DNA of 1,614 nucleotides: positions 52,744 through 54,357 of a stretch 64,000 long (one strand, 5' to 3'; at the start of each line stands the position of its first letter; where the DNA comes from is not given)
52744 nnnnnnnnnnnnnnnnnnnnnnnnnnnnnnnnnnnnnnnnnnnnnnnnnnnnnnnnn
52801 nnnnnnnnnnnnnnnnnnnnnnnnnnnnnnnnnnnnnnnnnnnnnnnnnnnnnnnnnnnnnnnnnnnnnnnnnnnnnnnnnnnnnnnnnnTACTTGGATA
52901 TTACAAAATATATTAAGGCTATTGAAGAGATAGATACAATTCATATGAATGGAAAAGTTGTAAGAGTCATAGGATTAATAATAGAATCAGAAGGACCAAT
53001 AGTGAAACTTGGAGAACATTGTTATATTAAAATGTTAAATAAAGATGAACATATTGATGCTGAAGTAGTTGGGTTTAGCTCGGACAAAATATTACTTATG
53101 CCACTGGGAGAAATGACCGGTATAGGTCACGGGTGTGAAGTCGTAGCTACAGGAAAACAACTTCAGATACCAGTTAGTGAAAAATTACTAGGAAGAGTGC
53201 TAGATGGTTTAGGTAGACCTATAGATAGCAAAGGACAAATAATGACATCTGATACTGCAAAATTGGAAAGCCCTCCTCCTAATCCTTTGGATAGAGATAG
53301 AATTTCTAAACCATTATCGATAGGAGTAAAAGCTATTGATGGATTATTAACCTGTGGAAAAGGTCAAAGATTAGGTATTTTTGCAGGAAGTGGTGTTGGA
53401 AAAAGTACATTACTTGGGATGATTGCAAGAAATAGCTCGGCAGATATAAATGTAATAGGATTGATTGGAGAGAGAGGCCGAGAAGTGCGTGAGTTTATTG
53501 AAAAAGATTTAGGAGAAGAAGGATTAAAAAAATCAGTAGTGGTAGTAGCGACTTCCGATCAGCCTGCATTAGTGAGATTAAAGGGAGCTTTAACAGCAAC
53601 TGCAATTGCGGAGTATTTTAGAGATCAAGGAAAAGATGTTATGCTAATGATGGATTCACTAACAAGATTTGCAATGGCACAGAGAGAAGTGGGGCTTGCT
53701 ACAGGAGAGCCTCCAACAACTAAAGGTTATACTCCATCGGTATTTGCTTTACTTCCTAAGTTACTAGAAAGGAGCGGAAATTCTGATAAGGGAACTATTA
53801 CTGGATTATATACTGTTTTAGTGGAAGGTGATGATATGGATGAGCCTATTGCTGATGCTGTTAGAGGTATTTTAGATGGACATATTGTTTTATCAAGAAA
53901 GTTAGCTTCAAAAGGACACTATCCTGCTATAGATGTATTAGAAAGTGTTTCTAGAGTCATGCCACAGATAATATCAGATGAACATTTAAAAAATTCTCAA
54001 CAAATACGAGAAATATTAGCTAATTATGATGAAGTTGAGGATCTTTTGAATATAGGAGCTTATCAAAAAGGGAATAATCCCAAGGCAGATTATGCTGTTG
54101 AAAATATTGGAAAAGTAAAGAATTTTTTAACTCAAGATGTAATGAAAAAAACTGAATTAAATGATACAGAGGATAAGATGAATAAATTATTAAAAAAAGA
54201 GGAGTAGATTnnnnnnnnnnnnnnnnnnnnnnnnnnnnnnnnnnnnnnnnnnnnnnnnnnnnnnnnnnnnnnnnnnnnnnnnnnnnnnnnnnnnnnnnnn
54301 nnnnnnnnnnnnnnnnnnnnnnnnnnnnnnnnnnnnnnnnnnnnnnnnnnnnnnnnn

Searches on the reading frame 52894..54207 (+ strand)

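Call 92: search_protein_families(library=pfam, proteins=[window:52894-54207:+], max_evalue=0.00001)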
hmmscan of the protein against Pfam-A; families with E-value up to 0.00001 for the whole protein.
window:52894-54207:+ (437 aa): 3 families
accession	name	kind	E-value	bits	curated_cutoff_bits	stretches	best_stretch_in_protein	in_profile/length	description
PF00006.31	ATP-synt_ab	-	1.7e-93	312.6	29.5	1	144-353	1-213/213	ATP synthase alpha/beta family, nucleotide-binding domain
PF18269.6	T3SS_ATPase_C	-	1.8e-22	79.4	22.7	1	361-430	2-71/72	T3SS EscN ATPase C-terminal domain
PF02874.29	ATP-synt_ab_N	-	3.6e-09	37.5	20.9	1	22-87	1-69/69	ATP synthase alpha/beta family, beta-barrel domain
